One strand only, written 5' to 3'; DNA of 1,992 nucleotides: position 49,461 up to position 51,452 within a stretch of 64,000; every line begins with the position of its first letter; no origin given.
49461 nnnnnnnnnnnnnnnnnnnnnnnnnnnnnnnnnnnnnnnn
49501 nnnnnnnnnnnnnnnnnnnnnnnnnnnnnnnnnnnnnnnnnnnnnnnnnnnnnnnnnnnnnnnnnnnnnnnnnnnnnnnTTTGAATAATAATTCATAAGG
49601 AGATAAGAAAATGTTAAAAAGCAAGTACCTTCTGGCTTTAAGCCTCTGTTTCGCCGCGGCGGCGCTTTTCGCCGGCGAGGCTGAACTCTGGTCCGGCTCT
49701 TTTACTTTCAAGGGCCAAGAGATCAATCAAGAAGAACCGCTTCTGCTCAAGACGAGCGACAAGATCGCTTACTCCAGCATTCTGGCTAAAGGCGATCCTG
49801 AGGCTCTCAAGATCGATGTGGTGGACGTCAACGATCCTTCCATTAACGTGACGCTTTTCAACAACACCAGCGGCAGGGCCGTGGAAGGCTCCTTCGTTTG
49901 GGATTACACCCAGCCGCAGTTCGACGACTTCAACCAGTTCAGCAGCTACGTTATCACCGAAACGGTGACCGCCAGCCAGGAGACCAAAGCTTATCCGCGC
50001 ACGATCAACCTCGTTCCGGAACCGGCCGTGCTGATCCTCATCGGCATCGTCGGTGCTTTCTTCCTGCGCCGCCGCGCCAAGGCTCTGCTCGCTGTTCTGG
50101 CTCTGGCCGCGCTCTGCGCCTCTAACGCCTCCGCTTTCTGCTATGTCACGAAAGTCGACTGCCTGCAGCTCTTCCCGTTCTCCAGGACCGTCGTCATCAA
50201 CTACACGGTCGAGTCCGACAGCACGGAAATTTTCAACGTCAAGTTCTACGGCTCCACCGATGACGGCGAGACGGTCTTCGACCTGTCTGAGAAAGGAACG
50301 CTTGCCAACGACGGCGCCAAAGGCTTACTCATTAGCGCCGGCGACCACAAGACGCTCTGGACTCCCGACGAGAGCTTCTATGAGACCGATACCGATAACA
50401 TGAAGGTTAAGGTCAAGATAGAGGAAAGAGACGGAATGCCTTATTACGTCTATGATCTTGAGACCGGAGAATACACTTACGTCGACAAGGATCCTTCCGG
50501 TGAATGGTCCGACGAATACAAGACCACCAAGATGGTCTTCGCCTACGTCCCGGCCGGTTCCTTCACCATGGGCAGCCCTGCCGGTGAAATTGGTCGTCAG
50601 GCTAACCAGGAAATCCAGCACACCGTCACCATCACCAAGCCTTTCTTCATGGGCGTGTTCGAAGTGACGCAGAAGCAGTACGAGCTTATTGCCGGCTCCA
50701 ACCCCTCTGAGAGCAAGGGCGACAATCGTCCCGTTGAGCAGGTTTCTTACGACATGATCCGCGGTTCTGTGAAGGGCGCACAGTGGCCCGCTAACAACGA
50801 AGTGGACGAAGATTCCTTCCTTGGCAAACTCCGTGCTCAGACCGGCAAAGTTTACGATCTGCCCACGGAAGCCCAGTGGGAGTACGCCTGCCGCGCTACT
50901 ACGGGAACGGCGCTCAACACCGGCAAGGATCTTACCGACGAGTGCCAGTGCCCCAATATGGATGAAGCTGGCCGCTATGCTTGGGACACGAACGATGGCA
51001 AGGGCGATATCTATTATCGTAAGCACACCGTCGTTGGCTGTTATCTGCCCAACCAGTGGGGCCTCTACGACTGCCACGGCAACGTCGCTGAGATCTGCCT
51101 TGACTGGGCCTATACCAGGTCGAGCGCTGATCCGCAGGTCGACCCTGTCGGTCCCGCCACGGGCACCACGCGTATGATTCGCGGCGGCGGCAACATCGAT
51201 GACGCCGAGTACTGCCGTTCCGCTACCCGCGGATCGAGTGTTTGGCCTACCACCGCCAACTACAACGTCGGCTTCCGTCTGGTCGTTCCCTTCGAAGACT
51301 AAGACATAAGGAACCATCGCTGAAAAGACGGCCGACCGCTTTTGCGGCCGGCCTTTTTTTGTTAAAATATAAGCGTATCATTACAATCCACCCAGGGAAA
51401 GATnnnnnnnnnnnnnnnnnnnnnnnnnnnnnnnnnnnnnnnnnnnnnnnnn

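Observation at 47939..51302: Two paralogs with an internal PEP-CTERM motif fused in frame to a second signal-like helix and a non-catalytic FGE/SUMF1-fold domain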

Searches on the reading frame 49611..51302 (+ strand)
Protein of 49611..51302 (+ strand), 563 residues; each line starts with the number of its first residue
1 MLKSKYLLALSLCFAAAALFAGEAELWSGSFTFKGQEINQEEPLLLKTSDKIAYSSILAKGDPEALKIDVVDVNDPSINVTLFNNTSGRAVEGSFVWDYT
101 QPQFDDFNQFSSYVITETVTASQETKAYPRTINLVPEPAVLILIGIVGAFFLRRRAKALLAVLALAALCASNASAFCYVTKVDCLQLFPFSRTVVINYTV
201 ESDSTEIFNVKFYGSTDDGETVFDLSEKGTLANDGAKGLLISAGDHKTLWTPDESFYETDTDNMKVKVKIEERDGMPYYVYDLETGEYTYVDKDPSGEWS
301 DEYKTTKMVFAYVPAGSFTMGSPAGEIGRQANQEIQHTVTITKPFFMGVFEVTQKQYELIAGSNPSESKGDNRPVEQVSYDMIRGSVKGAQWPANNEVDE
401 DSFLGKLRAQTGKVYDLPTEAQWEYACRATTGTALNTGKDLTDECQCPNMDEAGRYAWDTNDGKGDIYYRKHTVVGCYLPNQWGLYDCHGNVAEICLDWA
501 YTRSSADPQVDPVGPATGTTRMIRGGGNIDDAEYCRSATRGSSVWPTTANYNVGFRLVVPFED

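Call 3: search_protein_families(library=pfam, proteins=[window:49611-51302:+], max_evalue=1)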
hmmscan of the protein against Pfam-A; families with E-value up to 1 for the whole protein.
window:49611-51302:+ (563 aa): 6 families
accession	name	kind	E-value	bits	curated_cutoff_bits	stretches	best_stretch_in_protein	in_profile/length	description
PF03781.23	FGE-sulfatase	-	1.7e-32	113.5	23.3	1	312-558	7-254/255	Sulfatase-modifying factor enzyme 1-like domain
PF07589.16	PEP-CTERM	-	0.0057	17.1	20.7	1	135-155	2-24/24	PEP-CTERM motif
PF19485.4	DUF6021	-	0.014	16.5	29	1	506-517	28-39/61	Family of unknown function (DUF6021)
PF21583.2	Fiber_head_BAdV-4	-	0.11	13.5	27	0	306-351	24-70/111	BAdV-4, Fiber, head domain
PF24283.1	DUF7471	-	0.22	12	27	1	139-177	15-52/86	Family of unknown function (DUF7471)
PF13567.11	DUF4131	-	0.84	9.8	31.6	1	140-203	11-76/165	Domain of unknown function (DUF4131)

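Call 4: search_protein_families(library=ncbifam, proteins=[window:49611-51302:+], max_evalue=1)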
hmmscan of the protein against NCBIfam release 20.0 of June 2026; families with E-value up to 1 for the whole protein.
window:49611-51302:+ (563 aa): 11 families
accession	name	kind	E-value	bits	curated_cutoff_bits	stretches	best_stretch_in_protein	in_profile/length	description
NF051459.1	pyoverdine_PvdO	equivalog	9.1e-27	93.8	500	1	304-558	32-277/280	dihydropyoverdine dehydrogenase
TIGR03525.2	GldK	equivalog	6.3e-18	65.3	350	2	407-559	248-405/408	T9SS ring complex lipoprotein PorK/GldK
TIGR02171.1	Fb_sc_TIGR02171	subfamily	1.1e-06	27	544.35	1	412-559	156-281/912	TIGR02171 family lipoprotein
TIGR03524.1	GldJ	equivalog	2.7e-05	23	458.2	2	451-498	322-363/559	gliding motility lipoprotein GldJ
TIGR02595.1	PEP_CTERM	domain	0.00016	22.3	16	1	135-157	1-23/24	PEP-CTERM sorting domain-containing protein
TIGR03530.1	GldJ_short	equivalog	0.014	14.4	382.9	0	414-434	209-229/396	gliding motility lipoprotein GldJ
NF041538.1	PEP_EDSA_1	subfamily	0.022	14.4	100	1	118-155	269-306/307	EDSAP-1 family PEP-CTERM protein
TIGR03440.2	egtB_TIGR03440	equivalog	0.074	12.1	360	0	416-434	294-312/413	ergothioneine biosynthesis protein EgtB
NF041186.1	SenA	equivalog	0.14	11.5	420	0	417-537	292-361/382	selenoneine synthase SenA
NF038335.1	YPO0640_fam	subfamily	0.24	11.3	55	1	273-307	105-139/150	YrhA family protein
TIGR04143.1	VPxxxP_CTERM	domain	0.32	10.9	30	1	143-155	12-24/25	VPXXXP-CTERM sorting domain-containing protein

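Call 5: find_homologous_proteins(query=window:49611-51302:+)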
Query window:49611-51302:+ (563 aa): 3104 proteins with E <= 0.001 among 8000 candidates; the best 120 are listed.
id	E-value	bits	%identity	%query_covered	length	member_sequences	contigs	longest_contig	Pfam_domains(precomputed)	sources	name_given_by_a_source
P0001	0.0e+0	1270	97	100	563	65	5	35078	PF03781.23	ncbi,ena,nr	ncbi:SUMF1/EgtB/PvdO family nonheme iron enzyme [bacterium]|nr:SUMF1/EgtB/PvdO family nonheme iron e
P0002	0.0e+0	1117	83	100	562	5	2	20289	PF03781.23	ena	-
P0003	0.0e+0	1093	81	100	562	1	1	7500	PF03781.23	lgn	-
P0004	2.3e-265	900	50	100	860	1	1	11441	PF03781.23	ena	-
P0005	6.0e-263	892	55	50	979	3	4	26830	PF03781.23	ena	-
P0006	1.9e-262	890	50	99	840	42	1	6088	PF03781.23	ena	-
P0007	7.4e-262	888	51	99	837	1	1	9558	PF03781.23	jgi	-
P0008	1.5e-261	887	50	100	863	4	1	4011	PF03781.23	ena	-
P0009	4.0e-261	886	49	100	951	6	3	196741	PF03781.23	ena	-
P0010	5.1e-260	882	49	99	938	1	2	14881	PF03781.23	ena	-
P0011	3.2e-259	879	50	99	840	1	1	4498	PF03781.23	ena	-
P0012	5.4e-258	875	52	98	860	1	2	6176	PF03781.23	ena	-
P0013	1.0e-257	874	49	100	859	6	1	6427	PF03781.23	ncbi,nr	ncbi:formylglycine-generating enzyme family protein [bacterium]|nr:formylglycine-generating enzyme f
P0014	9.7e-257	871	49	99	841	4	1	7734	PF03781.23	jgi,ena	-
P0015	1.5e-256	871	67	99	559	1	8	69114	PF03781.23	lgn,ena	-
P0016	2.5e-256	870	66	99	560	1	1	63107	PF03781.23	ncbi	-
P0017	4.6e-255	866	67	100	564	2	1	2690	PF03781.23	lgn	-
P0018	8.0e-255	865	50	97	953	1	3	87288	PF03781.23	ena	-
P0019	1.7e-254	864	66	99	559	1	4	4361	PF03781.23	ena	-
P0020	5.4e-254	862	48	99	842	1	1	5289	PF03781.23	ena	-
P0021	1.7e-253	861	49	97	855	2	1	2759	PF03781.23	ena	-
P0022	3.2e-253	860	56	50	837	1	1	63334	PF03781.23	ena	-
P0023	9.8e-253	858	51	97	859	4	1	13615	PF03781.23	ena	-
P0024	1.0e-251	855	48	100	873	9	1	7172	PF03781.23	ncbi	-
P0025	1.2e-251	855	49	99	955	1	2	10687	PF03781.23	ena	-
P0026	1.1e-250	851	48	99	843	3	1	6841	PF03781.23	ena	-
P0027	1.6e-246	838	47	97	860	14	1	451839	PF03781.23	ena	-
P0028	7.0e-244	829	48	100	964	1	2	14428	PF03781.23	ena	-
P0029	6.1e-238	809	47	97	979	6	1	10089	PF03781.23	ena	-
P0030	4.6e-237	806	54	48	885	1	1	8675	PF03781.23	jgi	jgi:formylglycine-generating enzyme required for sulfatase activity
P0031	1.3e-234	798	48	98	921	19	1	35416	PF03781.23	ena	-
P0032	3.1e-233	794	48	97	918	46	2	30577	PF03781.23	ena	-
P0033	2.2e-230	784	51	51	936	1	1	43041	PF03781.23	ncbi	-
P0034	1.2e-228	779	53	48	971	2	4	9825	PF03781.23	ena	-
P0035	4.2e-222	757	47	98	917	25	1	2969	PF03781.23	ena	-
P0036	2.0e-220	751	48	96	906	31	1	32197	PF03781.23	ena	-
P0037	3.1e-212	724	43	95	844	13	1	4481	PF03781.23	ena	-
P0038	2.9e-211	721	42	95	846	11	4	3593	PF03781.23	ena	-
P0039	3.5e-211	721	40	95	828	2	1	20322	PF03781.23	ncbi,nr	ncbi:SUMF1/EgtB/PvdO family nonheme iron enzyme [bacterium]|nr:SUMF1/EgtB/PvdO family nonheme iron e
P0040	1.2e-209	716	40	95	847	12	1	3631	PF03781.23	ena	-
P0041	9.9e-208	709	50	71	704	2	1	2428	PF03781.23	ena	-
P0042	1.9e-206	705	40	95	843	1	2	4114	PF03781.23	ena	-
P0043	2.2e-206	705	42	95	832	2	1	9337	PF03781.23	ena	-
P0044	4.4e-206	704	40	95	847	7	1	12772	PF03781.23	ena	-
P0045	2.6e-202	692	38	99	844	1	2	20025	PF03781.23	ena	-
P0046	3.2e-202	691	39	95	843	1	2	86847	PF03781.23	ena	-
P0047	7.5e-196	670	55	50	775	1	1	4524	PF03781.23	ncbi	-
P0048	1.2e-195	670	43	100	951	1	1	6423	PF03781.23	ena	-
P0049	4.3e-190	651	56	50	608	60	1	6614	PF03781.23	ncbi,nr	ncbi:formylglycine-generating enzyme family protein, partial [bacterium]|nr:formylglycine-generating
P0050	1.1e-188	647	57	50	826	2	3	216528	PF03781.23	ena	-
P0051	8.5e-188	644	57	50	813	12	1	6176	PF03781.23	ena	-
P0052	3.8e-185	635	47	63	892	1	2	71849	PF03781.23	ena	-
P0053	4.9e-185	635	57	50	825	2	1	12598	PF03781.23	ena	-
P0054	6.0e-185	634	57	50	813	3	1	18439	PF03781.23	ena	-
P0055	7.8e-185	634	57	50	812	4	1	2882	PF03781.23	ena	-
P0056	1.0e-184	634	57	50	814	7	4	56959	PF03781.23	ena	-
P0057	1.0e-184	634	57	50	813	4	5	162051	PF03781.23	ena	-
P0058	2.6e-184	632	48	63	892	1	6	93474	PF03781.23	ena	-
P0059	2.7e-184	632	48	63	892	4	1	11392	PF03781.23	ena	-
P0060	2.4e-181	622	47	71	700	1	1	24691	PF03781.23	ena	-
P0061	7.6e-181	621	46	71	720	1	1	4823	PF03781.23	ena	-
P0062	1.7e-180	620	59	50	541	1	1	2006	PF03781.23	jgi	jgi:formylglycine-generating enzyme required for sulfatase activity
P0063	1.8e-179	616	46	73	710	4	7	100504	PF03781.23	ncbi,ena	-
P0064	2.3e-179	616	54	97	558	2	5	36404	PF03781.23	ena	-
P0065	6.4e-179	614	46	71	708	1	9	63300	PF03781.23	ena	-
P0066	8.7e-179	614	46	65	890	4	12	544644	PF03781.23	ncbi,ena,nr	ncbi:formylglycine-generating enzyme family protein [bacterium]|nr:formylglycine-generating enzyme f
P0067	9.3e-179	614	48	63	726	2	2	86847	PF03781.23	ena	-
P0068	1.5e-178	613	52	100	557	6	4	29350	PF03781.23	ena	-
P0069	3.1e-178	612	45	71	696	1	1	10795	PF03781.23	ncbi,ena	-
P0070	4.4e-178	612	47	68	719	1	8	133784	PF03781.23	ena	-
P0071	1.1e-177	610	52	100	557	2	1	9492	PF03781.23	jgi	-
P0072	1.2e-177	610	46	71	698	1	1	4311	PF03781.23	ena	-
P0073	1.3e-177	610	52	99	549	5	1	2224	PF03781.23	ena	-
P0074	1.2e-176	607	46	71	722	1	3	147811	PF03781.23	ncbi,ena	-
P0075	8.6e-176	604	45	71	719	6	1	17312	PF03781.23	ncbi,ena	-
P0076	1.1e-175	604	45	73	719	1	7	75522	PF03781.23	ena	-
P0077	1.2e-175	604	45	71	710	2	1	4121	PF03781.23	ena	-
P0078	2.1e-175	603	44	73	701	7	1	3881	PF03781.23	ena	-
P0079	2.7e-175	602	45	73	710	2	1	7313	PF03781.23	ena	-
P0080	1.5e-174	600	45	73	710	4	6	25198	PF03781.23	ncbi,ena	-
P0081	4.0e-174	599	45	72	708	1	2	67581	PF03781.23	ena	-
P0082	4.5e-174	598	52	96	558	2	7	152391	PF03781.23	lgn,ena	-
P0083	5.9e-174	598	45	73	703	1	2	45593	PF03781.23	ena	-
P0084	2.6e-173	596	44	71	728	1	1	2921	PF03781.23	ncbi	-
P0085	5.0e-173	595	50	99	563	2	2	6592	PF03781.23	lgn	-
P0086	1.3e-172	594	46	73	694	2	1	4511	PF03781.23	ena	-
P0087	3.4e-172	592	51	99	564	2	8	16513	PF03781.23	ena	-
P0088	4.7e-172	592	45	73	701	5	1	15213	PF03781.23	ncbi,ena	-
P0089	3.8e-170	585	53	50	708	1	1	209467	PF03781.23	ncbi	-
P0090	1.3e-169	584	46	71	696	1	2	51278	PF03781.23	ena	-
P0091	1.5e-169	583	50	99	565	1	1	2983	PF03781.23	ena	-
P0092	2.6e-169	583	44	71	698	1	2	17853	PF03781.23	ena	-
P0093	3.9e-169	582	45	71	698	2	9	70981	PF03781.23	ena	-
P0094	1.7e-168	580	51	99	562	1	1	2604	PF03781.23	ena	-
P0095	2.1e-168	580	51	99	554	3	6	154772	PF03781.23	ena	-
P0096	2.1e-168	580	50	99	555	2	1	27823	PF03781.23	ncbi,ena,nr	ncbi:formylglycine-generating enzyme family protein [bacterium]|nr:formylglycine-generating enzyme f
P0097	3.2e-168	579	50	99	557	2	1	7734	PF03781.23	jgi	-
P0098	3.7e-168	579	50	99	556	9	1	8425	PF03781.23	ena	-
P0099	1.1e-167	577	50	98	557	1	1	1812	PF03781.23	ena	-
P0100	1.7e-167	577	46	71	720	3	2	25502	PF03781.23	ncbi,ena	-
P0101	2.0e-166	573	50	93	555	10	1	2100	PF03781.23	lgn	-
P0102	2.8e-166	573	52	54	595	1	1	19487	PF03781.23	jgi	jgi:formylglycine-generating enzyme required for sulfatase activity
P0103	8.2e-166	571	50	99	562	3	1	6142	PF03781.23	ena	-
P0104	1.1e-165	571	50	99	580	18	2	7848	PF03781.23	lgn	-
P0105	1.4e-165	570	50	97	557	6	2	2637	PF03781.23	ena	-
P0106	2.6e-165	569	50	99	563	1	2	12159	PF03781.23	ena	-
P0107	3.4e-165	569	49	100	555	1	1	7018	PF03781.23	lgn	-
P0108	5.4e-165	568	41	71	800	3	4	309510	PF03781.23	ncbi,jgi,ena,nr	ncbi:MAG: Serine/threonine-protein kinase pkn1 [Lentisphaerae bacterium ADurb.Bin082]|nr:MAG: Serine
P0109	4.0e-164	566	51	98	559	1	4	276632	PF03781.23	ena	-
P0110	4.4e-164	565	52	53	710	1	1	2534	PF03781.23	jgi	jgi:formylglycine-generating enzyme required for sulfatase activity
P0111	4.4e-163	562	50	98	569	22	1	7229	PF03781.23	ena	-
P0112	7.2e-163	561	50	98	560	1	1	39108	PF03781.23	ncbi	-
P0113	8.6e-163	561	49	96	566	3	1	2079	PF03781.23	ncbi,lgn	-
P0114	1.2e-162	561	55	47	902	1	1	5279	PF26707.1,PF07603.18,PF03781.23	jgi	jgi:uncharacterized protein (TIGR02145 family)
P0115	1.6e-162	560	51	98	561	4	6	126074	PF03781.23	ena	-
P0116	1.8e-162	560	50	95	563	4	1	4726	PF03781.23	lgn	-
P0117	7.4e-162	558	49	95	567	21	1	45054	PF03781.23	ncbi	-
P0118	1.1e-161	557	51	98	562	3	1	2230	PF03781.23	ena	-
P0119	1.3e-161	557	51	98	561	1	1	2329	PF03781.23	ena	-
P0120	2.6e-161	556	51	98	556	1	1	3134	PF03781.23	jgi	-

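Call 10: find_related_loci(query=window:49611-51302:+, collection=genome_contigs, flank=6000)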
Query window:49611-51302:+ (563 aa) in genome_contigs; peptide patterns used: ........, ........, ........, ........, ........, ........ (x = any residue, [..] = any of these).
72 stretches matched a pattern; 28 encode a relative of the query (tblastn E <= 1e-3); 26 distinct loci.
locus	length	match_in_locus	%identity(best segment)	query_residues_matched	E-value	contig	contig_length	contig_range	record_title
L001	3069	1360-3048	97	1-563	0e+0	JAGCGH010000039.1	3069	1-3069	Bacterium isolate RGIG9765 Yak_Omasum-5__c233846, whole genome shotgun sequence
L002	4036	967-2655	97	1-563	0e+0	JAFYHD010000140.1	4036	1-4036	Bacterium isolate RGIG7086 Sheep_Rumen.Co__c3199588, whole genome shotgun sequence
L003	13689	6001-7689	96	1-563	0e+0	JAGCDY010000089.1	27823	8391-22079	Bacterium isolate RGIG9704 Yak_Omasum-2__c553597, whole genome shotgun sequence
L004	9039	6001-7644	96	16-563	0e+0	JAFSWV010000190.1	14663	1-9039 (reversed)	Bacterium isolate RGIG3546 Goat_Rumen.Co__c2493741, whole genome shotgun sequence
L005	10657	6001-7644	50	7-559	6e-176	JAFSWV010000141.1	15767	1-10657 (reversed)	Bacterium isolate RGIG3546 Goat_Rumen.Co__c1894791, whole genome shotgun sequence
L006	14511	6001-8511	50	5-559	2e-172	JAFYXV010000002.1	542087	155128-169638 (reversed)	Bacterium isolate RGIG7520 Water_buffalos_Jejunum-5__c128, whole genome shotgun sequence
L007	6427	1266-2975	49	2-563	2e-167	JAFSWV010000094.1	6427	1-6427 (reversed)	Bacterium isolate RGIG3546 Goat_Rumen.Co__c1261886, whole genome shotgun sequence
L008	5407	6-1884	48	7-559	3e-164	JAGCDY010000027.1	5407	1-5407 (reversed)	Bacterium isolate RGIG9704 Yak_Omasum-2__c139948, whole genome shotgun sequence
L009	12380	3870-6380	50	5-559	2e-171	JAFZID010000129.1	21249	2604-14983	Bacterium isolate RGIG7788 Water_buffalos_Reticulum-1__c465593, whole genome shotgun sequence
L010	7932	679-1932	44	157-558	9e-99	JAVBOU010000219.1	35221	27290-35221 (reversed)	MAG: Kiritimatiellia bacterium isolate EPI_MAG_00117 c_000002045323, whole genome shotgun sequence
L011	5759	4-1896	48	229-563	7e-92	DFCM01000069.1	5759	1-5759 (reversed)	MAG TPA_asm: bacterium UBP3_UBA3054 isolate UBA3054 UBA3054_contig_51823, whole genome shotgun sequence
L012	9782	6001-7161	44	175-557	6e-91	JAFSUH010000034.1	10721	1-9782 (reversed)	MAG: Kiritimatiellae bacterium isolate RGIG3480 Goat_Rumen.Co__c374477, whole genome shotgun sequence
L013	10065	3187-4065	52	278-561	1e-82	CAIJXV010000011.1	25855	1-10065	uncultured bacterium isolate Loclat_bin-05825 genome assembly, contig: bin-05825:011/124, whole genome shotgun sequence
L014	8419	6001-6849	51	278-560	1e-78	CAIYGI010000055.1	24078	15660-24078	uncultured bacterium isolate MJ-time_bin-3222 genome assembly, contig: bin-3222:055/347, whole genome shotgun sequence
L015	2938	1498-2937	38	259-556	2e-53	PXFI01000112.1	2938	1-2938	MAG: Gemmatimonadetes bacterium isolate T3Sed10_83R1m T3-Sed10-C106651, whole genome shotgun sequence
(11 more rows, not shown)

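Call 16: find_encoding_contigs(protein=P0041, flank=3000, max_places=4)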
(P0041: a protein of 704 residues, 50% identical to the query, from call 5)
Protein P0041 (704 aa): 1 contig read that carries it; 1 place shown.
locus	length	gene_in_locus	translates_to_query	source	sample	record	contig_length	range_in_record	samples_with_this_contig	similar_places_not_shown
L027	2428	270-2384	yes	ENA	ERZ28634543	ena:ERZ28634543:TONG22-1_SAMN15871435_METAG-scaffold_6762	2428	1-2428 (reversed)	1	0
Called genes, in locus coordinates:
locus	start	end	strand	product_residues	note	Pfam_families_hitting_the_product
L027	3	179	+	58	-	?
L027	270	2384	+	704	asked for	PF03781:FGE-sulfatase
